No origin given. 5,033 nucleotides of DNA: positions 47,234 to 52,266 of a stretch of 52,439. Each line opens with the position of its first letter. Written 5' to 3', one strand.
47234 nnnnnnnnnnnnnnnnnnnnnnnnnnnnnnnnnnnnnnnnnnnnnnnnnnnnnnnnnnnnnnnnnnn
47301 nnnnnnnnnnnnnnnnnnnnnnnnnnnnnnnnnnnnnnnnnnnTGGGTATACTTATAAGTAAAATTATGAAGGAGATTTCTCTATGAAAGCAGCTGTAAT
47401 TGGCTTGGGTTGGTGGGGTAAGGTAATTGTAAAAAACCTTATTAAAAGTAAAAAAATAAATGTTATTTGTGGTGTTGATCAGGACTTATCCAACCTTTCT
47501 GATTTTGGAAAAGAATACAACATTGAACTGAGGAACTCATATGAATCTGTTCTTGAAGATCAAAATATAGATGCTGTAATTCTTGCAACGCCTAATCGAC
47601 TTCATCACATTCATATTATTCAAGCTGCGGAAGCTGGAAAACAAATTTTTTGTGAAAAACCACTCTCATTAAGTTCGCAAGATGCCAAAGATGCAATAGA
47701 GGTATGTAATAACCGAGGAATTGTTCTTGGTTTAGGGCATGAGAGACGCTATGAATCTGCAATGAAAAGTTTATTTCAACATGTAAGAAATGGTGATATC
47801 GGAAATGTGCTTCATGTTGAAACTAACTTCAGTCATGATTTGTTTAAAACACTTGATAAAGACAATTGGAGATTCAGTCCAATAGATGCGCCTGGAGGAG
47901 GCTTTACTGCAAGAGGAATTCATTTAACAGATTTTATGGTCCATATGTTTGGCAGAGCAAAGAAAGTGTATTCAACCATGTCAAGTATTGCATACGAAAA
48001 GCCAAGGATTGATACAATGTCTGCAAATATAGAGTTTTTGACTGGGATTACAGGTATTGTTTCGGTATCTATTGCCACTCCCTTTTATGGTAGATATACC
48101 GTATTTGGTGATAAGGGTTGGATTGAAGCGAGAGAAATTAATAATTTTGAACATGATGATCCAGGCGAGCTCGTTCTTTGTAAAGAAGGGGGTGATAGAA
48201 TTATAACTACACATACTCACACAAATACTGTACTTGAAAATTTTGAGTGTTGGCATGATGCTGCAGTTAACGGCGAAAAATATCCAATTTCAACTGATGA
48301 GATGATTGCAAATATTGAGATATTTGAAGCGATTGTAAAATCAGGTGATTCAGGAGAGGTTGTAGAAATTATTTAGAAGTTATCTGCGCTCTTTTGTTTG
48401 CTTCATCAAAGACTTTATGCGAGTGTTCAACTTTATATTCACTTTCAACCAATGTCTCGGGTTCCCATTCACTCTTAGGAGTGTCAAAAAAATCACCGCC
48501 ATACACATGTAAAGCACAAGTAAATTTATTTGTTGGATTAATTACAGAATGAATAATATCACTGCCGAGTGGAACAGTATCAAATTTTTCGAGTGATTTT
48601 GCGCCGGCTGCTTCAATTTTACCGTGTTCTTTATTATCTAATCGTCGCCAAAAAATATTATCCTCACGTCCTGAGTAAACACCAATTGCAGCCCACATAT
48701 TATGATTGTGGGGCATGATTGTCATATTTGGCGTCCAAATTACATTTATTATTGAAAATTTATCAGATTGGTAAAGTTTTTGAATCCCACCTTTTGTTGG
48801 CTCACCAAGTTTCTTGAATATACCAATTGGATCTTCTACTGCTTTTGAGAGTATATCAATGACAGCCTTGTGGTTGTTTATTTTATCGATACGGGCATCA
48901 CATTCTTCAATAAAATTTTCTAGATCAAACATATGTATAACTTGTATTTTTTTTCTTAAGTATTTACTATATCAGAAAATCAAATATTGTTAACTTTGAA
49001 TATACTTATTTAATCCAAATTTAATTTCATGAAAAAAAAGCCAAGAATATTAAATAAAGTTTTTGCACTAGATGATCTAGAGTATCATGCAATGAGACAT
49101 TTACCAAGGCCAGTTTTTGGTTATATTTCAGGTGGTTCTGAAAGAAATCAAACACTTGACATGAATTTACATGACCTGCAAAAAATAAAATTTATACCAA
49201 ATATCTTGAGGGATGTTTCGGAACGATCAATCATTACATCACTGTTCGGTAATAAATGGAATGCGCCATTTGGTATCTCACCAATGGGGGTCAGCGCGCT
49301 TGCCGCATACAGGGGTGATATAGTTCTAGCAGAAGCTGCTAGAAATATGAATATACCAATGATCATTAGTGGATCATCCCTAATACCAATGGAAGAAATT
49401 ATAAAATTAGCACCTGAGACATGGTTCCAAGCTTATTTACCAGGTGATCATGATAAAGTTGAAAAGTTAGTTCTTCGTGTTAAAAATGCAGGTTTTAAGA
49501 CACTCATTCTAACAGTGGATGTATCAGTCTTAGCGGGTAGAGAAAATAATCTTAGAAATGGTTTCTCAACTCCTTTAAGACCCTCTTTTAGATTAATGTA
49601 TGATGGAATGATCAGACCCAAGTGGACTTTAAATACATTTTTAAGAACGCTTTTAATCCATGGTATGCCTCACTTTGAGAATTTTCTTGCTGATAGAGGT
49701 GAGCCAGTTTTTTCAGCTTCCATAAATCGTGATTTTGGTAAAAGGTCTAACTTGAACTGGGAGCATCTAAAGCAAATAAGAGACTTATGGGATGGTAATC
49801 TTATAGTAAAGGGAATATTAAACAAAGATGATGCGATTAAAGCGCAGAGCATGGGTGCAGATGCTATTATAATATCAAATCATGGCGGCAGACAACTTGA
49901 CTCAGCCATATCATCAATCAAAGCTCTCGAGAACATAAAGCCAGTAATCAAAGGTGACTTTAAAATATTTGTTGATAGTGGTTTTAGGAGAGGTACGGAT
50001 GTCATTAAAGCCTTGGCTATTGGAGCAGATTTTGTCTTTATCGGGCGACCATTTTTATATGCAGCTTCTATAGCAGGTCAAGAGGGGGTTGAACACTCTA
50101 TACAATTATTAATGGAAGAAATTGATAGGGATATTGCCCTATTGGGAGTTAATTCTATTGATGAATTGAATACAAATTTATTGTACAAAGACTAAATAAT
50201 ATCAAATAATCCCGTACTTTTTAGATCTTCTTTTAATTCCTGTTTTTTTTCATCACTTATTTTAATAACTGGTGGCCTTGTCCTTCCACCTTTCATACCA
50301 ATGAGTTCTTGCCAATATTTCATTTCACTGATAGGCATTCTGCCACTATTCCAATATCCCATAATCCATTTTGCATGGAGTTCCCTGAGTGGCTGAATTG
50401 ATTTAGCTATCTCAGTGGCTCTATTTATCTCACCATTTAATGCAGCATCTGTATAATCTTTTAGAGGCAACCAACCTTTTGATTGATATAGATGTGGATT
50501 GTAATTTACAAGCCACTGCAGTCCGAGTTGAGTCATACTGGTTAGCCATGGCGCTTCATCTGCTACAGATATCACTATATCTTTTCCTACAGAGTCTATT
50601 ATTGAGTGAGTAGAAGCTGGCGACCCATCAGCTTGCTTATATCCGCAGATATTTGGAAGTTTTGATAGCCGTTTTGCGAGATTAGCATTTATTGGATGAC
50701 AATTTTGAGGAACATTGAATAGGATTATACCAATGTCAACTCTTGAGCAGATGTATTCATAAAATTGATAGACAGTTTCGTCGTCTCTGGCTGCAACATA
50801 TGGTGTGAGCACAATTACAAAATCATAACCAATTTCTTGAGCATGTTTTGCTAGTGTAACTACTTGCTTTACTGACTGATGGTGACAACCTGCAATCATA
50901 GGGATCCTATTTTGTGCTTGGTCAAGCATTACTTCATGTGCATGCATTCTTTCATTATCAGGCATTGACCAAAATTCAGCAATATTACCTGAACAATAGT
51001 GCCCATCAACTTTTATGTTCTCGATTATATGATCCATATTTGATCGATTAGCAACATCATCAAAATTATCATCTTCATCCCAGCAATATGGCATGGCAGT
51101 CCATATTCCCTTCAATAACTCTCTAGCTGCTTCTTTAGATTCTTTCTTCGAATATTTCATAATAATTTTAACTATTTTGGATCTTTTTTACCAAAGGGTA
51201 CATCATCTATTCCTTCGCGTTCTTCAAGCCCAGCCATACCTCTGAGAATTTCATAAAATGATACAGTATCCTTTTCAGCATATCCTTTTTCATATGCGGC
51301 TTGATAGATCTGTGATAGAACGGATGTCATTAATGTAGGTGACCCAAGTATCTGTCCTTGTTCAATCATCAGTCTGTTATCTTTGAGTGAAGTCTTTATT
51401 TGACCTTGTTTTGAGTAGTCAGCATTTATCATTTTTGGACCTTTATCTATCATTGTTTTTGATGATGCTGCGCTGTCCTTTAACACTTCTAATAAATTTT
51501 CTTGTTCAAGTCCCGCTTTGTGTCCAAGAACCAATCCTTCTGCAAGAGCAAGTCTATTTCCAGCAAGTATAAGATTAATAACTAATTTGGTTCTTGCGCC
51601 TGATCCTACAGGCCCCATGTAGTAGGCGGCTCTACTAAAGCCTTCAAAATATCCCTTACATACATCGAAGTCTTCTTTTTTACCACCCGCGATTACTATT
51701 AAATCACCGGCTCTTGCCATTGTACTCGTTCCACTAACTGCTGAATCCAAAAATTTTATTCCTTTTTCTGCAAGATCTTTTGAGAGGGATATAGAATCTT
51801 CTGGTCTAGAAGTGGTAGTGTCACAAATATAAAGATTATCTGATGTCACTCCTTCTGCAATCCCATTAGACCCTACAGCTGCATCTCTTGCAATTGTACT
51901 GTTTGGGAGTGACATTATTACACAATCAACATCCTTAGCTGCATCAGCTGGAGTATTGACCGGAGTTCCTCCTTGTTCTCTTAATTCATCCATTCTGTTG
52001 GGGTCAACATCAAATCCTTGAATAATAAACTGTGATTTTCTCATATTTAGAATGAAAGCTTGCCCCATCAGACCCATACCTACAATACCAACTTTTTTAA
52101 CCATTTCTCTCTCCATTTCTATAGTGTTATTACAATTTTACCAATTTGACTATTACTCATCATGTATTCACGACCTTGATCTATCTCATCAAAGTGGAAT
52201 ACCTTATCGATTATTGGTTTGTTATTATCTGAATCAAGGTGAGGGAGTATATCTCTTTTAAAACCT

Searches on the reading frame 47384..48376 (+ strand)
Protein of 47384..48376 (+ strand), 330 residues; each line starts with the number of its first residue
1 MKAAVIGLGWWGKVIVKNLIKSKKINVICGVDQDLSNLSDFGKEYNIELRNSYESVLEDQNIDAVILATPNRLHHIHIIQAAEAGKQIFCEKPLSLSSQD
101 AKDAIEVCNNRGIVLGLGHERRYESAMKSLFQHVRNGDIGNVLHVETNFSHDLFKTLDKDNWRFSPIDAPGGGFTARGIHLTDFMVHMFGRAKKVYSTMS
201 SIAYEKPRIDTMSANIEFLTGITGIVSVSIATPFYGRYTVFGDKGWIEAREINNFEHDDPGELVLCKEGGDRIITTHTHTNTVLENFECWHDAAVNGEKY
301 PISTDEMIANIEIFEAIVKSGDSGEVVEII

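Call 4: search_protein_families(library=pfam, proteins=[window:47384-48376:+])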
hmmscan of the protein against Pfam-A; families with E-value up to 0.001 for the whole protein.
window:47384-48376:+ (330 aa): 4 families
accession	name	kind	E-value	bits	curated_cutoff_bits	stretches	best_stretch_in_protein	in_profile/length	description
PF01408.29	GFO_IDH_MocA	-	6.5e-25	88.6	24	1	2-119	2-120/120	Oxidoreductase family, NAD-binding Rossmann fold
PF22725.1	GFO_IDH_MocA_C3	-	5.6e-20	72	27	1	132-248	6-124/124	GFO/IDH/MocA C-terminal domain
PF02894.22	GFO_IDH_MocA_C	-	5.9e-16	59.4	22.9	1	134-329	4-218/218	Oxidoreductase family, C-terminal alpha/beta domain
PF03807.23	F420_oxidored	-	0.00014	22.8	21.6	1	3-71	2-69/94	NADP oxidoreductase coenzyme F420-dependent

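Call 5: search_protein_families(library=ncbifam, proteins=[window:47384-48376:+])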
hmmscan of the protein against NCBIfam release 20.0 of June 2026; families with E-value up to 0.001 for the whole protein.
window:47384-48376:+ (330 aa): 9 families
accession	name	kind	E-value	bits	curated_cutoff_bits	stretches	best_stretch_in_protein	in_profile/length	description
TIGR04380.1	myo_inos_iolG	equivalog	1.1e-35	123.1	355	1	2-254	3-257/330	inositol 2-dehydrogenase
NF041392.1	XylDh_Gfo6_Halo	equivalog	1.1e-28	100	350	1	2-329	18-350/350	D-xylose 1-dehydrogenase Gfo6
NF040723.1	UDP-GlcNAcDh_Arch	equivalog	2.2e-23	83.2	450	1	1-249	1-237/302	UDP-N-acetylglucosamine 3-dehydrogenase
NF052479.1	LevoglcsnDh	equivalog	4.7e-21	74.9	650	1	27-210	40-223/386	levoglucosan dehydrogenase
NF008607.0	PRK11579.1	subfamily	5.1e-21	75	330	1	4-245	8-245/346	oxidoreductase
NF007574.0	PRK10206.1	equivalog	1.3e-18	67.2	352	1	47-247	51-245/345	oxidoreductase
NF052679.1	InsChiInosDhIolG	equivalog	1.7e-15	56.9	540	1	3-147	5-153/343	bifunctional inositol 2-dehydrogenase/D-chiro-inositol 1-dehydrogenase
NF058561.1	BT_2158_fam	equivalog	5.5e-15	54.9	750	1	3-148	38-183/487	glycoside 3-dehydrogenase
NF058563.1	BT_2159_fam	equivalog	2.4e-10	40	650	1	2-142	2-143/350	disaccharide 3-dehydrogenase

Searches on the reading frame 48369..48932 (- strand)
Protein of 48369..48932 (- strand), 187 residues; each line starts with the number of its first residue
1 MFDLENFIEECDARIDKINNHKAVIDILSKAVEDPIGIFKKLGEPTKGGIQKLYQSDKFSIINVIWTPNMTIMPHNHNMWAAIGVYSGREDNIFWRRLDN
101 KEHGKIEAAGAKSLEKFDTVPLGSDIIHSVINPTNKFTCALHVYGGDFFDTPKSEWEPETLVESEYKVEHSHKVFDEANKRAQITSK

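Call 4: search_protein_families(library=pfam, proteins=[window:48369-48932:-])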
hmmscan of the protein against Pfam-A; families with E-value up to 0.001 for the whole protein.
window:48369-48932:- (187 aa): 0 families

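Call 5: search_protein_families(library=ncbifam, proteins=[window:48369-48932:-])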
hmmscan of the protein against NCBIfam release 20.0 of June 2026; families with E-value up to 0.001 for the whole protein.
window:48369-48932:- (187 aa): 0 families

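Call 59: search_protein_families(library=pfam, proteins=[window:48369-48932:-], max_evalue=0.01)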
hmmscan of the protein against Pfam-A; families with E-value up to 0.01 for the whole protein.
window:48369-48932:- (187 aa): 0 families

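Call 92: search_protein_representatives(protein=window:48369-48932:-)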
Query: 187 residues. Proteins with E-value up to 0.001 (for the whole library): 1544; up to 1e-10: 737; up to 1e-30: 85. The best 150 are listed.
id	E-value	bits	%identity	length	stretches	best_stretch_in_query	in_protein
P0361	9.4e-57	208.3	50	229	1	1-184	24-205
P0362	5.0e-55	202.6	49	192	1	2-179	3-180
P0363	2.7e-53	197.0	62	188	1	39-181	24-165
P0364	7.1e-53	195.6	60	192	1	42-180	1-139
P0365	1.6e-52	194.5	57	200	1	36-180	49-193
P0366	1.4e-49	184.9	46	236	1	2-182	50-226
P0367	2.1e-48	181.0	48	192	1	1-184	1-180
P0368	3.8e-48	180.2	44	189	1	1-181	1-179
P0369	5.9e-48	179.6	50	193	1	28-184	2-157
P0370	1.9e-47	177.9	48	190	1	2-182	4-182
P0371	4.5e-47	176.7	56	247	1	48-180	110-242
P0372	6.1e-47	176.3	47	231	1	2-182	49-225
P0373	6.0e-45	169.8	62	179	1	63-181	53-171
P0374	1.1e-44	168.9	64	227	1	53-165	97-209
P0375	2.2e-44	167.9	52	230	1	1-150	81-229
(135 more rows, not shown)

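Call 94: search_solved_structures(query=A3, max_evalue=1)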
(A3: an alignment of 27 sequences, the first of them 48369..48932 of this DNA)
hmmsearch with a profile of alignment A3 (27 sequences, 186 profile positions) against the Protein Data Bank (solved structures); distinct sequences matched with E-value up to 1: 13.
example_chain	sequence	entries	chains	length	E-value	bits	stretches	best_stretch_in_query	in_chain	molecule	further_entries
6xb9_A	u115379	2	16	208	1.5e-18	70.3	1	13-159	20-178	Cysteine dioxygenase type I protein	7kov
4wvz_A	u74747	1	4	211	4.1e-17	65.6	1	18-159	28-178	3-mercaptopropionate dioxygenase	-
3uss_A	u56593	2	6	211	6.3e-17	65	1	18-159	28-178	Putative uncharacterized protein | 3-mercaptopropionate dioxygenase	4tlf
4qma_A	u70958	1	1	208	1.9e-16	63.4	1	6-155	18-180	Cysteine dioxygenase type I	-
8vni_A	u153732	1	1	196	4.3e-13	52.5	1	64-157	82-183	Mercaptosuccinate dioxygenase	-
3eqe_A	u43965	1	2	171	6.4e-09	38.9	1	49-141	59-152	Putative cystein dioxygenase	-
4qm8_A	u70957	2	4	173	6.5e-09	38.8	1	49-141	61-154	Cysteine dioxygenase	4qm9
1sdd_A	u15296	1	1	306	0.06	16.1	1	67-136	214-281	Coagulation factor V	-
8qfr_A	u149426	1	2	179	0.2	14.4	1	21-140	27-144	Cysteine dioxygenase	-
8qfl_A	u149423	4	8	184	0.22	14.3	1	21-140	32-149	Cysteine dioxygenase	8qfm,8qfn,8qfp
8qfo_A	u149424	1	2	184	0.43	13.3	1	21-128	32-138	Cysteine dioxygenase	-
8qfq_A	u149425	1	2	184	0.49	13.1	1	21-127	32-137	Cysteine dioxygenase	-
8eoz_B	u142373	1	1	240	0.93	12.2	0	5-51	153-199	C3HR3_4r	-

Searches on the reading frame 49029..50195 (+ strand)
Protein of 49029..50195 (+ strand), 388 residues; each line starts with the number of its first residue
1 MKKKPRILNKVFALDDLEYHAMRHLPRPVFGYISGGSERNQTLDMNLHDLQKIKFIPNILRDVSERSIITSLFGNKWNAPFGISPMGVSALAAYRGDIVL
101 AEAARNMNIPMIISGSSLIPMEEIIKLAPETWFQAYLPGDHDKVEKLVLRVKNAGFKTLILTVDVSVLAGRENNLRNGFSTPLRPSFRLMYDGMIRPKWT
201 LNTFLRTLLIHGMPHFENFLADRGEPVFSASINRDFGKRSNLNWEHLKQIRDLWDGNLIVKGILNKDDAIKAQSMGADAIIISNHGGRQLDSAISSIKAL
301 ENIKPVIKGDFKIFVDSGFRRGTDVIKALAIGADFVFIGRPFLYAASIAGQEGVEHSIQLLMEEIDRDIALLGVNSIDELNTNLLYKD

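Call 4: search_protein_families(library=pfam, proteins=[window:49029-50195:+])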
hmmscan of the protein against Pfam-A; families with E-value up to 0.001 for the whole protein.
window:49029-50195:+ (388 aa): 3 families
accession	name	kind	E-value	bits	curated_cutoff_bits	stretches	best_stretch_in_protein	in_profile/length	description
PF01070.24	FMN_dh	-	1.8e-121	405.9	24.9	1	21-385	1-348/350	FMN-dependent dehydrogenase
PF01645.23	Glu_synthase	-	4.2e-05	23.3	20.4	1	277-345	243-310/369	Conserved region in glutamate synthase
PF00478.31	IMPDH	-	6.6e-05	22.5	25.6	0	308-342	205-239/345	IMP dehydrogenase / GMP reductase domain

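Call 5: search_protein_families(library=ncbifam, proteins=[window:49029-50195:+])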
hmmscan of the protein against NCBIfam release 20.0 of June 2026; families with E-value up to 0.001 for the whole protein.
window:49029-50195:+ (388 aa): 7 families
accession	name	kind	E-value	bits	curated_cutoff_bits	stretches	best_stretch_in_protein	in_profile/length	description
NF008398.0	PRK11197.1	subfamily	1.1e-88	297.6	376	1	15-386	7-376/381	L-lactate dehydrogenase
NF033901.1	L_lactate_LldD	exception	2.1e-79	267.3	550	1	16-385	8-375/377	FMN-dependent L-lactate dehydrogenase LldD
TIGR03966.1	actino_HemFlav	equivalog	5e-68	229.6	470.85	1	19-383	13-375/385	pre-mycofactocin synthase MftD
TIGR02708.1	L_lactate_ox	equivalog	1.5e-49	168.9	645.5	2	241-382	214-355/367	L-lactate oxidase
TIGR02151.1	IPP_isom_2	equivalog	1.5e-17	63.6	281.3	2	294-383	244-332/338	type 2 isopentenyl-diphosphate Delta-isomerase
NF005311.0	PRK06843.1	equivalog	0.00055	18.9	779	0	256-343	195-289/404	inosine 5-monophosphate dehydrogenase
TIGR01304.1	IMP_DH_rel_2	equivalog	0.00057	19.2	342.1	0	312-367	256-310/365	GuaB3 family IMP dehydrogenase-related protein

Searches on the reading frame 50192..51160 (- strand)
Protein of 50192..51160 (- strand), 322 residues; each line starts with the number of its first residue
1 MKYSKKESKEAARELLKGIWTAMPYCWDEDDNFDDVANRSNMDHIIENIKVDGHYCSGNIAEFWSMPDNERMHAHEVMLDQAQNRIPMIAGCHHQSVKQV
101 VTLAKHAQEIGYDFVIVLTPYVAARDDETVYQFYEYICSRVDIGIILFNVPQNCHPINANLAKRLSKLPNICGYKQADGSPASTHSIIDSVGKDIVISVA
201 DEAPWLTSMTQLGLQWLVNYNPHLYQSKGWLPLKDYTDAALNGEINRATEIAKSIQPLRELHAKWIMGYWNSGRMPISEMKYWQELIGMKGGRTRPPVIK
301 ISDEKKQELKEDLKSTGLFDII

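Call 4: search_protein_families(library=pfam, proteins=[window:50192-51160:-])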
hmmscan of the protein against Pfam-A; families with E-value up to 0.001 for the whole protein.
window:50192-51160:- (322 aa): 1 family
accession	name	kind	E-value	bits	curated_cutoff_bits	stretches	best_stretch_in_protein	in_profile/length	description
PF00701.28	DHDPS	-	1.4e-34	119.6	22.1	1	16-315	2-288/289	Dihydrodipicolinate synthetase family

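Call 5: search_protein_families(library=ncbifam, proteins=[window:50192-51160:-])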
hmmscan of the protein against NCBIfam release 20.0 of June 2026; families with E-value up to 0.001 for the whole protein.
window:50192-51160:- (322 aa): 7 families
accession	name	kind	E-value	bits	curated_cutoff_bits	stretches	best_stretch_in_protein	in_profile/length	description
TIGR00674.1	dapA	equivalog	9e-30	103.5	206.15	1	22-315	5-285/286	4-hydroxy-tetrahydrodipicolinate synthase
NF003164.0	PRK04147.1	equivalog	4.7e-22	78.6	281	1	16-203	4-192/294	N-acetylneuraminate lyase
TIGR03249.1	KdgD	equivalog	5.4e-22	78.3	373.95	1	13-314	6-296/299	5-dehydro-4-deoxyglucarate dehydratase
NF002958.0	PRK03620.1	subfamily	4.4e-21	75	278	1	27-195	22-186/307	5-dehydro-4-deoxyglucarate dehydratase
TIGR02313.1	HpaI-NOT-DapA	exception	2.5e-19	69.2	396.7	1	32-318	17-291/294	2,4-dihydroxyhept-2-ene-1,7-dioic acid aldolase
TIGR00683.1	nanA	equivalog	2e-17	63.4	382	1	16-180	1-166/293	N-acetylneuraminate lyase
NF040954.1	Arch_KDGaldase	equivalog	6.1e-09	35.6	390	1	39-314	23-279/288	bifunctional 2-dehydro-3-deoxy-phosphogluconate/2-dehydro-3-deoxy-6-phosphogalactonate aldolase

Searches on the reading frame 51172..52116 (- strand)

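Call 4: search_protein_families(library=pfam, proteins=[window:51172-52116:-])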
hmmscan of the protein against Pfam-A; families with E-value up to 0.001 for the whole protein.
window:51172-52116:- (314 aa): 5 families
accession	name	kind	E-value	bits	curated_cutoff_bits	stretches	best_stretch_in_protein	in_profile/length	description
PF03446.21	NAD_binding_2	-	3e-35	122.1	21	1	8-168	1-161/161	NAD binding domain of 6-phosphogluconate dehydrogenase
PF14833.11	NAD_binding_11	-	1.4e-25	90.3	30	1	171-289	1-120/122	NAD-binding of NADP-dependent 3-hydroxyisobutyrate dehydrogenase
PF03807.23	F420_oxidored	-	2.6e-06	28.4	21.6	1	8-75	1-72/94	NADP oxidoreductase coenzyme F420-dependent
PF07991.19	KARI_N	-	6.7e-05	23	20.6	1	7-74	5-72/165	Acetohydroxy acid isomeroreductase, NADPH-binding domain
PF02826.25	2-Hacid_dh_C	-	0.00027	20.8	25.1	1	7-73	37-102/178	D-isomer specific 2-hydroxyacid dehydrogenase, NAD binding domain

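Call 5: search_protein_families(library=ncbifam, proteins=[window:51172-52116:-])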
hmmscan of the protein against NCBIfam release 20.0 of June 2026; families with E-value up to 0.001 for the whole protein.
window:51172-52116:- (314 aa): 14 families
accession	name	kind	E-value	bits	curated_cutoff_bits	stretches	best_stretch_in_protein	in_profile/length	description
NF008592.0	PRK11559.1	equivalog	7e-49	166.7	397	1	5-291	1-286/296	2-hydroxy-3-oxopropionate reductase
NF043037.1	ThreonDh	equivalog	1.4e-45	156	350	1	7-294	3-290/297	L-threonate dehydrogenase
TIGR01505.1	tartro_sem_red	equivalog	2.9e-44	151.4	340.75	1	8-295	1-287/291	2-hydroxy-3-oxopropionate reductase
NF012005.0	PRK15461.1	equivalog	9.3e-44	149.8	348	1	8-300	3-295/298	sulfolactaldehyde 3-reductase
TIGR01692.1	HIBADH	equivalog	2.3e-43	148.6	291.6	1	12-292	2-288/288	3-hydroxyisobutyrate dehydrogenase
NF011633.0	PRK15059.1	equivalog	1.6e-24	86.6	451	1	8-295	2-287/292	2-hydroxy-3-oxopropionate reductase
NF007161.0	PRK09599.1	subfamily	1.6e-19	70.3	271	1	8-206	2-205/302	NADP-dependent phosphogluconate dehydrogenase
TIGR00872.1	gnd_rel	equivalog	2.1e-15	56.7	297.2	1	8-202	2-196/299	phosphogluconate dehydrogenase (NAD(+)-dependent, decarboxylating)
NF006765.0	PRK09287.1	equivalog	3.7e-13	49.2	413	1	7-213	4-220/476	NADP-dependent phosphogluconate dehydrogenase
TIGR00873.1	gnd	equivalog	3.1e-12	46.1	426.7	1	9-213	2-216/467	decarboxylating NADP(+)-dependent phosphogluconate dehydrogenase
NF004017.0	PRK05479.1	equivalog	2.2e-05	23.3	336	1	7-74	18-85/337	ketol-acid reductoisomerase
NF005650.0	PRK07417.1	equivalog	0.00011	21.6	290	1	7-77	2-73/281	prephenate/arogenate dehydrogenase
NF006307.0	PRK08507.1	equivalog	0.00031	20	295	1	8-76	2-72/275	prephenate dehydrogenase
NF006409.0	PRK08655.1-3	equivalog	0.00057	19.5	310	1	8-75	2-70/290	prephenate dehydrogenase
